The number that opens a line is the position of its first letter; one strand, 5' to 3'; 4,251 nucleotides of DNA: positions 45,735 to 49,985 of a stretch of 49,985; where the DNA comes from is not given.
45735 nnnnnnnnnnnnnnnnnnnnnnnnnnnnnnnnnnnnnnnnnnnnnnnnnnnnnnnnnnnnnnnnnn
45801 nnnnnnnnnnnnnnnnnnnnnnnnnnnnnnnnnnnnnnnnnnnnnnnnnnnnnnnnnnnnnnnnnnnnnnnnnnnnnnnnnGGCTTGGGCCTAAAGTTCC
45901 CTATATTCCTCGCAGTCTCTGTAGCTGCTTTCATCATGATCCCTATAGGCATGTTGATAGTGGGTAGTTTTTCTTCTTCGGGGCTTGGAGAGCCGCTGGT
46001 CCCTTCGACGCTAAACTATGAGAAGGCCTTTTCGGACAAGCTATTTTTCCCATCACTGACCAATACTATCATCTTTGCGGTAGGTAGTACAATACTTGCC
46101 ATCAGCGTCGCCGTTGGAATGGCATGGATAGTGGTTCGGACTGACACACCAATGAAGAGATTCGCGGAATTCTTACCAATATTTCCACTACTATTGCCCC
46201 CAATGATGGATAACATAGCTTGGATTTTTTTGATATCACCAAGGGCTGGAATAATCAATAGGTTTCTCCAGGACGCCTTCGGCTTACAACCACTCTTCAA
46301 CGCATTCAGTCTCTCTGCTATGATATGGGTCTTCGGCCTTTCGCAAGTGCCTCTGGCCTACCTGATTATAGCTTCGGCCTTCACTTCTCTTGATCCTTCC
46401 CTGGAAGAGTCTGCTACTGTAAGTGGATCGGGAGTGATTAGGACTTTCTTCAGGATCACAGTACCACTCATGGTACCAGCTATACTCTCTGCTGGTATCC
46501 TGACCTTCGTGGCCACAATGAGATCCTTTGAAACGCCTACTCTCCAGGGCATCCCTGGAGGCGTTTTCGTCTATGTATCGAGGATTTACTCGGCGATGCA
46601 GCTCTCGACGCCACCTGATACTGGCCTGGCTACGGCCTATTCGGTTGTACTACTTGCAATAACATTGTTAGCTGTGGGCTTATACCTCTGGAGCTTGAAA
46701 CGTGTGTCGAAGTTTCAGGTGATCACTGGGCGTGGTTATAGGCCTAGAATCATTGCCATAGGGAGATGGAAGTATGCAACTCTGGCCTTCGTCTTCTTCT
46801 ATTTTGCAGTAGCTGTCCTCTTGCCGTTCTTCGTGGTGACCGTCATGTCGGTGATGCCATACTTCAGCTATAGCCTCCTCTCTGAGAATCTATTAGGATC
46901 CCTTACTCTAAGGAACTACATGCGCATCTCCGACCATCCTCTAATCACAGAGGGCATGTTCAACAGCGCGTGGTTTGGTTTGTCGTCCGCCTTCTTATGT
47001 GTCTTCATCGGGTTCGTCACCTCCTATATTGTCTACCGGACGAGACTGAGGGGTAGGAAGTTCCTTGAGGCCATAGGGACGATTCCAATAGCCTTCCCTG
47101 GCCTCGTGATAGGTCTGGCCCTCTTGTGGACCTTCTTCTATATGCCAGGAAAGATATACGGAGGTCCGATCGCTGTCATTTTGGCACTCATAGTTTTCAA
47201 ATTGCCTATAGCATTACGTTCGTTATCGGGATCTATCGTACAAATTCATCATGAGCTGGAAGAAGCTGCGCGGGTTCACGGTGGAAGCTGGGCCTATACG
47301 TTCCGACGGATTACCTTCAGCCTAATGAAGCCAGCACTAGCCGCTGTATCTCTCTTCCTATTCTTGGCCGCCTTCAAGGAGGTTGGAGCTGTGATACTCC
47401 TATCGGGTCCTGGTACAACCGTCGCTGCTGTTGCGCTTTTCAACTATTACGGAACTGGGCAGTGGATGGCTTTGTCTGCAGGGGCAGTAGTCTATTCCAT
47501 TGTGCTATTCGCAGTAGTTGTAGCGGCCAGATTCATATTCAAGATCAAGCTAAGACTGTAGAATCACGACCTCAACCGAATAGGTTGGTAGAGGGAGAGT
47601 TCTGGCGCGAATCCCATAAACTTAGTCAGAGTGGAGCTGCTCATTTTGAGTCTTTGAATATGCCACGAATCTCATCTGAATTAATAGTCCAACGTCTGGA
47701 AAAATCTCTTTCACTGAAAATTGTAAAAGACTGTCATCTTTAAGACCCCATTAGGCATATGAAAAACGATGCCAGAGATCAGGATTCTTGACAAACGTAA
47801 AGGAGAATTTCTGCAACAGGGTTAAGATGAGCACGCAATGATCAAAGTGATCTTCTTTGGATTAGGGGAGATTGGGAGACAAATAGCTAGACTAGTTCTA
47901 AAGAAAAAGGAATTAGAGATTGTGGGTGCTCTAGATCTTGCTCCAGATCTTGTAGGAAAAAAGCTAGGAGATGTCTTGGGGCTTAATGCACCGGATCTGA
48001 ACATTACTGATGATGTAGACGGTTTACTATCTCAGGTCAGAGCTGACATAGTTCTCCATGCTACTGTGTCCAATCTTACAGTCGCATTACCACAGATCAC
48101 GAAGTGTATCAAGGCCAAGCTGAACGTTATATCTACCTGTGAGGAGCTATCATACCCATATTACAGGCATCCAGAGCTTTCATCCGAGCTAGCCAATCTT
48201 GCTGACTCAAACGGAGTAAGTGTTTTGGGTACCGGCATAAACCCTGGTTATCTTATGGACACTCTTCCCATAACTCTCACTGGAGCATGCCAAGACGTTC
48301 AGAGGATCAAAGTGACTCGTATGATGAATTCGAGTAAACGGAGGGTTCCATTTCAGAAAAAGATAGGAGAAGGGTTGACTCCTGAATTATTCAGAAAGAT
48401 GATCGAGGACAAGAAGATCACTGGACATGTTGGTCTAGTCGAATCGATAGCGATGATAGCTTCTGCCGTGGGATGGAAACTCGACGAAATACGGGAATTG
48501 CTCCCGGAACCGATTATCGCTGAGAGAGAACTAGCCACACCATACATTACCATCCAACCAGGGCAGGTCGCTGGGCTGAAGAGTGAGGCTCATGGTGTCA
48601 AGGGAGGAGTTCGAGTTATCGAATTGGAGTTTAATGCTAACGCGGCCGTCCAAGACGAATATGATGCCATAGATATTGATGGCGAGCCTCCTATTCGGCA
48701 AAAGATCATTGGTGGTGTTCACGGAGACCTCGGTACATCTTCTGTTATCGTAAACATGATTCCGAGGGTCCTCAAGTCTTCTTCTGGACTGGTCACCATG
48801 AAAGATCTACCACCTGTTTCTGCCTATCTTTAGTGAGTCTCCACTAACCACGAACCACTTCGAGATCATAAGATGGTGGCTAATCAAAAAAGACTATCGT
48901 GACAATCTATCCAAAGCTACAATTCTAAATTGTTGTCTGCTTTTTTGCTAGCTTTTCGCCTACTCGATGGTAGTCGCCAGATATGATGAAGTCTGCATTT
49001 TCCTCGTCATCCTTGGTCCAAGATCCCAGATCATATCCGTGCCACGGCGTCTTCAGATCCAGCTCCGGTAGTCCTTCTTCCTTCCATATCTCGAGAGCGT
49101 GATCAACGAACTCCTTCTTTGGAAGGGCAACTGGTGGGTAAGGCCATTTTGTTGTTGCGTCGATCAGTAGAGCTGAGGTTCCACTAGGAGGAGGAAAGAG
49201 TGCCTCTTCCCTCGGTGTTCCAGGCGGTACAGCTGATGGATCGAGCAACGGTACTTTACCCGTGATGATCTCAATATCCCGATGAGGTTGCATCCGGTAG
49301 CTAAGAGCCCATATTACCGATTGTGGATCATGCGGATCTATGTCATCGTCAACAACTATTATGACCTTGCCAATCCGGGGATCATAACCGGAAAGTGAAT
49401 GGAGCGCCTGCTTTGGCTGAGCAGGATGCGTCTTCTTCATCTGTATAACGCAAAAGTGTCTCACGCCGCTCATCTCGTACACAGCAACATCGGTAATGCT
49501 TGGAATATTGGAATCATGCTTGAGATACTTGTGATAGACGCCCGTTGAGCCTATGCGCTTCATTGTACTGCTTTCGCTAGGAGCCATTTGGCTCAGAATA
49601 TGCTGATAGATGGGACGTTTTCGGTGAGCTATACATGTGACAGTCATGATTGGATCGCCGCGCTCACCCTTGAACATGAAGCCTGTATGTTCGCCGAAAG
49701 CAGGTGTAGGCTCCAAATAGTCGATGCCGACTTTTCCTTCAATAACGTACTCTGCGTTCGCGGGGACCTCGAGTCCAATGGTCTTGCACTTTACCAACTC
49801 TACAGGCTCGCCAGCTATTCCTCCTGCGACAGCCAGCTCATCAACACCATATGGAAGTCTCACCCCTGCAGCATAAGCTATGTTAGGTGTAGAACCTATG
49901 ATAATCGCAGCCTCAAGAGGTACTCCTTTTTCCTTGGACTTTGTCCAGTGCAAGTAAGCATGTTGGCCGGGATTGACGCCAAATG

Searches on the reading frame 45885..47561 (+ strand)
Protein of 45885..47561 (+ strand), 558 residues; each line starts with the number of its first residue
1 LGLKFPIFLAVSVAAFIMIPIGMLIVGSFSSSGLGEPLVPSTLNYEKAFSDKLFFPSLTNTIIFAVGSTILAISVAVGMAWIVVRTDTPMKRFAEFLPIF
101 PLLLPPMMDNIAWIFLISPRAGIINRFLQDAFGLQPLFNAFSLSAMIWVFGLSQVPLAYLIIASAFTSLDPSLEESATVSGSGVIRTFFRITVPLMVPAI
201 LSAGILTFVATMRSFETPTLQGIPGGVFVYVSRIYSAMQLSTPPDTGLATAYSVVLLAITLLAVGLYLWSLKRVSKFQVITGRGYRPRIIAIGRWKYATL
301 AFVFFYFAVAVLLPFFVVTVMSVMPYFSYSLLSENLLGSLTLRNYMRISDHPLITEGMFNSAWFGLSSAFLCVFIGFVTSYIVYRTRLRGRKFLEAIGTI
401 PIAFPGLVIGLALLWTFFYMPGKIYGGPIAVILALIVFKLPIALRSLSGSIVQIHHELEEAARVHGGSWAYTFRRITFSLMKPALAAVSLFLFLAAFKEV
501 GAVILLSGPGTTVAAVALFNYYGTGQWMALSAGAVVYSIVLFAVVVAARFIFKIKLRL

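Call 48: search_protein_families(library=pfam, proteins=[window:45885-47561:+], max_evalue=0.00001)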
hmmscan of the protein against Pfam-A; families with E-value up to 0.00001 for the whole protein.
window:45885-47561:+ (558 aa): 1 family
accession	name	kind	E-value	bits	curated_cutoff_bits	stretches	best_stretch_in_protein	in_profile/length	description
PF00528.27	BPD_transp_1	-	1.8e-14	54.3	26.4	2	376-549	5-175/184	Binding-protein-dependent transport system inner membrane component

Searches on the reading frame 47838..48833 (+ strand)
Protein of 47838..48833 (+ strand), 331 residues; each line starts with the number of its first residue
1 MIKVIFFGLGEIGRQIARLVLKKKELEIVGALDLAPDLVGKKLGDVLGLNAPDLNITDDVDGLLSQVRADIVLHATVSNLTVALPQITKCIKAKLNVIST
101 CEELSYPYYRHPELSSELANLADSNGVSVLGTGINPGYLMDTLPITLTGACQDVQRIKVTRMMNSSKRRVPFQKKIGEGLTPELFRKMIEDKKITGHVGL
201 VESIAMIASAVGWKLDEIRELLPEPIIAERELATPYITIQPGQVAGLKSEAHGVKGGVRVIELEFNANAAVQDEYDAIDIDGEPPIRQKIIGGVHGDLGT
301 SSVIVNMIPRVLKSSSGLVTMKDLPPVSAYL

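Call 48: search_protein_families(library=pfam, proteins=[window:47838-48833:+], max_evalue=0.00001)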
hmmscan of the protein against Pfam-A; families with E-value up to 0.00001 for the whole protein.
window:47838-48833:+ (331 aa): 2 families
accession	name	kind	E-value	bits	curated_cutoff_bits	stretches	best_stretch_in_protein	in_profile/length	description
PF19328.4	DAP_DH_C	-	6.3e-46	157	23.3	1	138-329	1-195/206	2,4-diaminopentanoate dehydrogenase C-terminal domain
PF01113.26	DapB_N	-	4.8e-09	36.8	25.6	1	2-98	1-95/124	Dihydrodipicolinate reductase, N-terminus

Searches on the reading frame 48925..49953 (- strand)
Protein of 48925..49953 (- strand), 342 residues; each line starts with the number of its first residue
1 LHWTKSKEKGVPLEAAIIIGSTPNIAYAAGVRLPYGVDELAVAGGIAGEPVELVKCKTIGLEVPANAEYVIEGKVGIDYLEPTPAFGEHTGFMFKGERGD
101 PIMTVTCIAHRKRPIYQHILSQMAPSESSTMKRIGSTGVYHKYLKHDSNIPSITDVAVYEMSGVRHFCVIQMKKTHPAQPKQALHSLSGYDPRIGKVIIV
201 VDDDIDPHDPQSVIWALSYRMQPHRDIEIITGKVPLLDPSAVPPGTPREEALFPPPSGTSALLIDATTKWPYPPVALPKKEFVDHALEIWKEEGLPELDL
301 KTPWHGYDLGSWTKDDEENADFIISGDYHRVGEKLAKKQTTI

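Call 48: search_protein_families(library=pfam, proteins=[window:48925-49953:-], max_evalue=0.00001)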
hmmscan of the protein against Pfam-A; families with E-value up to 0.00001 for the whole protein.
window:48925-49953:- (342 aa): 2 families
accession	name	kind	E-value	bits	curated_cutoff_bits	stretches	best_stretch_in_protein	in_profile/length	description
PF01977.22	UbiD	-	2.1e-35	122.2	23.3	1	2-120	83-202/206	3-octaprenyl-4-hydroxybenzoate carboxy-lyase Rift-related domain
PF20696.2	UbiD_C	-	2.2e-24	86.3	24.2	1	149-266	19-127/127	3-octaprenyl-4-hydroxybenzoate carboxy-lyase C-terminal domain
